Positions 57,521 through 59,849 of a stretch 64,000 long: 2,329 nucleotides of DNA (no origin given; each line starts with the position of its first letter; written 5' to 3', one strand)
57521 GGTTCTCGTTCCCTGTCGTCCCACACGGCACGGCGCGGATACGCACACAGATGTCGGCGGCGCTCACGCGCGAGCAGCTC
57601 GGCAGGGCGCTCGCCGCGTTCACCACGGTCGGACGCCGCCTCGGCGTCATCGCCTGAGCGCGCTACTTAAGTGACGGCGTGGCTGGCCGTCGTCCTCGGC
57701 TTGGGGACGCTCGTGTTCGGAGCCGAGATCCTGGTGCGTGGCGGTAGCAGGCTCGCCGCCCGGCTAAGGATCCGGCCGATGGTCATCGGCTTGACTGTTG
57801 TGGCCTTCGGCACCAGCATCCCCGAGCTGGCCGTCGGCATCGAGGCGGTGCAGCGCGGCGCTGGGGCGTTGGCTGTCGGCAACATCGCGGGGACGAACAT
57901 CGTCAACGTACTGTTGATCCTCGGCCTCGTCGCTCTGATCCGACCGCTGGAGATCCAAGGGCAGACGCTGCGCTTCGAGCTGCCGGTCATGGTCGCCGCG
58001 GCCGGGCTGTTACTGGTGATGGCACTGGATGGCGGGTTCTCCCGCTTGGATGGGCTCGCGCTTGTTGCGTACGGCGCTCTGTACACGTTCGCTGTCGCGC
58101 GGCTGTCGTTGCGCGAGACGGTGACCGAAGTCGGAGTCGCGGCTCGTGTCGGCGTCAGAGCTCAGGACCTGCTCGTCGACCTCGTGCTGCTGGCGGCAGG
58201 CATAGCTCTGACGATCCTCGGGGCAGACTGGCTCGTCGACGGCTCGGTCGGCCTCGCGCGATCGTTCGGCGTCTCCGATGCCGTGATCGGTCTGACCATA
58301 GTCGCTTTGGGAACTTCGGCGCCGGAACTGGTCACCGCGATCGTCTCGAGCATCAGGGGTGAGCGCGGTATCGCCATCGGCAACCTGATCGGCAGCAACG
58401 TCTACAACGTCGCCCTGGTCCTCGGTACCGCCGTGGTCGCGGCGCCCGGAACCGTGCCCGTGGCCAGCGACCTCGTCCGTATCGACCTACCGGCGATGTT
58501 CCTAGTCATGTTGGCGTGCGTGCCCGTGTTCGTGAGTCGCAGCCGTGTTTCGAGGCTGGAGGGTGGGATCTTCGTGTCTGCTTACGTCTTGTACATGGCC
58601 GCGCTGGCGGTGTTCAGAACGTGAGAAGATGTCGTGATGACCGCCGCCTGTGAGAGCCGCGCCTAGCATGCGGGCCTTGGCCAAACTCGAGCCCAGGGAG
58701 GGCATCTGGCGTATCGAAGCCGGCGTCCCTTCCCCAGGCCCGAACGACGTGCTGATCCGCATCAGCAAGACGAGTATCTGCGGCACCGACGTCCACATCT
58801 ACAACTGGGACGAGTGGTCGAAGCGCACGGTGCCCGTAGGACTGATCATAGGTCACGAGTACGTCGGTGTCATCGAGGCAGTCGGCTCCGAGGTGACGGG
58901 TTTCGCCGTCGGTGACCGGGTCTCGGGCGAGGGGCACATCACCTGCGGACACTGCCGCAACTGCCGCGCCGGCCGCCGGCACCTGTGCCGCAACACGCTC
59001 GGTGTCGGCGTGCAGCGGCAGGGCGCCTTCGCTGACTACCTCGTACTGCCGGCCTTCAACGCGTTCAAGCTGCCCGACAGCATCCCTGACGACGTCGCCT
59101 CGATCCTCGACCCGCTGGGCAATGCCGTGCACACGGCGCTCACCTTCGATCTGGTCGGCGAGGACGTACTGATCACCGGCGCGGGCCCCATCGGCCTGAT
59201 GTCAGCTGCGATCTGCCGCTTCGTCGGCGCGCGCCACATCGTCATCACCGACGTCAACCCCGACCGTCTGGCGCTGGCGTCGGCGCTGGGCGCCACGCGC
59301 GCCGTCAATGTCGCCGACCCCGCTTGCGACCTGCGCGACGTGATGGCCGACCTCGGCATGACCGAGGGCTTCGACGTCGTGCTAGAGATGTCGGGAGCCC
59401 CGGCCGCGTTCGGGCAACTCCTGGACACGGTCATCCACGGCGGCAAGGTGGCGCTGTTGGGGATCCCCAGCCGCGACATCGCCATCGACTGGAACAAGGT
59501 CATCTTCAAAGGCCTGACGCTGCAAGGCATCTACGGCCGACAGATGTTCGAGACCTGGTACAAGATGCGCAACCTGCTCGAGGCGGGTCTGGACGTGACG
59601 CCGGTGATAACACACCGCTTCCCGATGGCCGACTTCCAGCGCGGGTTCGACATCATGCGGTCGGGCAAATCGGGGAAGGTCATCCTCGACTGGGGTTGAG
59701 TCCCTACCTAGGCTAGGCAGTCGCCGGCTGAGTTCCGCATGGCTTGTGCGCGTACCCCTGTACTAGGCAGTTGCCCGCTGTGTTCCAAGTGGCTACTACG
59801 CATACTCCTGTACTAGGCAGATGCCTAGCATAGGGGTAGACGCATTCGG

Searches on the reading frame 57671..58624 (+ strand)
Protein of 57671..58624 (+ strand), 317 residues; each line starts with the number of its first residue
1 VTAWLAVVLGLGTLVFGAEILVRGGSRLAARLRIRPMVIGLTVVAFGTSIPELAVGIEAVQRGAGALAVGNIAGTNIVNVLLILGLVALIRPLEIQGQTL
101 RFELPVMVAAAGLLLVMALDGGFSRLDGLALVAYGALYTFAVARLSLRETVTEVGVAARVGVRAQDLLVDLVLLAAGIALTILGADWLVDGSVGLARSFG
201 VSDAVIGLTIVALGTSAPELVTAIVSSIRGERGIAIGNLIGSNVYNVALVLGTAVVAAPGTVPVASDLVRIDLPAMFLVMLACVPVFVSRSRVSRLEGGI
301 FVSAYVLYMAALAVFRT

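Call 65: search_protein_families(library=ncbifam, proteins=[window:57671-58624:+], max_evalue=0.00001)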
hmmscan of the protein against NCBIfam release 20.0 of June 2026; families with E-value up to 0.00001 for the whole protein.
window:57671-58624:+ (317 aa): 4 families
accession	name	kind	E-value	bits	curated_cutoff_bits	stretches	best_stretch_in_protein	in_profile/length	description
TIGR00367.1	TIGR00367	hypoth_equivalog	4.4e-63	213.3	179.65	1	6-308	7-312/312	calcium/sodium antiporter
NF008005.0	PRK10734.1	equivalog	1.7e-59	201.6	432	1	5-314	6-318/325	calcium/sodium antiporter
TIGR00845.1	caca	equivalog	2.8e-11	42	679.85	1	26-90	771-836/921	sodium/calcium exchanger 1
TIGR00927.1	2A1904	subfamily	6.6e-11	40.6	710.1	1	178-265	469-556/1209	K+-dependent Na+/Ca+ exchanger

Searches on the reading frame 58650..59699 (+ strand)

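Call 65: search_protein_families(library=ncbifam, proteins=[window:58650-59699:+], max_evalue=0.00001)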
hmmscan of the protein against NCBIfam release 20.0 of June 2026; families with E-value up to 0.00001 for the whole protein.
window:58650-59699:+ (349 aa): 21 families
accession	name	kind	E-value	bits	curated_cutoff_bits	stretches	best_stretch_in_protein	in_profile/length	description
NF003808.0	PRK05396.1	equivalog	3.3e-172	572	380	1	7-348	1-340/341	L-threonine 3-dehydrogenase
TIGR00692.1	tdh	equivalog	1.2e-152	507.8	458.35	1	9-348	1-340/340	L-threonine 3-dehydrogenase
NF041097.1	keto_inos_dh_IolM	equivalog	9e-59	199.1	450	1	25-346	46-387/389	scyllo-inosose 3-dehydrogenase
NF007489.0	PRK10083.1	equivalog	1.1e-48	166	376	1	23-347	16-336/339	Zn-dependent oxidoreductase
TIGR03366.1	HpnZ_proposed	hypoth_equivalog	6.8e-42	143.8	328.1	1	31-295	5-279/315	putative phosphonate catabolism associated alcohol dehydrogenase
NF007375.0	PRK09880.1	equivalog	6.1e-39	133.7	469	1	32-335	28-329/344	L-idonate 5-dehydrogenase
NF007642.0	PRK10309.1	equivalog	1e-38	133.5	550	1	31-346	25-344/347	galactitol-1-phosphate 5-dehydrogenase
NF006940.0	PRK09422.1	equivalog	1.3e-37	129.6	344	1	32-347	25-334/338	alcohol dehydrogenase AdhP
NF010344.0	PRK13771.1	subfamily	5.5e-36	124.2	349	1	23-347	17-332/334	putative alcohol dehydrogenase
TIGR03451.1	mycoS_dep_FDH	equivalog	1.5e-33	116.1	512.9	1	24-341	19-351/358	S-(hydroxymethyl)mycothiol dehydrogenase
NF041172.1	AcrlCoa_red_Thmprot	equivalog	1.5e-30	106.3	500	1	23-346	17-332/334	acryloyl-CoA reductase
NF047908.1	AldhRedAhr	equivalog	3.7e-30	104.9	470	1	7-345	4-332/335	NADPH-dependent aldehyde reductase Ahr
TIGR03989.1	Rxyl_3153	subfamily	2.9e-29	102.5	440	2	20-115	14-107/370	NDMA-dependent alcohol dehydrogenase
TIGR02818.1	adh_III_F_hyde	equivalog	3.6e-29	102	543.95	2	126-346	139-366/368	S-(hydroxymethyl)glutathione dehydrogenase/class III alcohol dehydrogenase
TIGR02822.1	adh_fam_2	subfamily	8.1e-25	87.6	283.5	1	21-340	17-321/329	zinc-binding alcohol dehydrogenase family protein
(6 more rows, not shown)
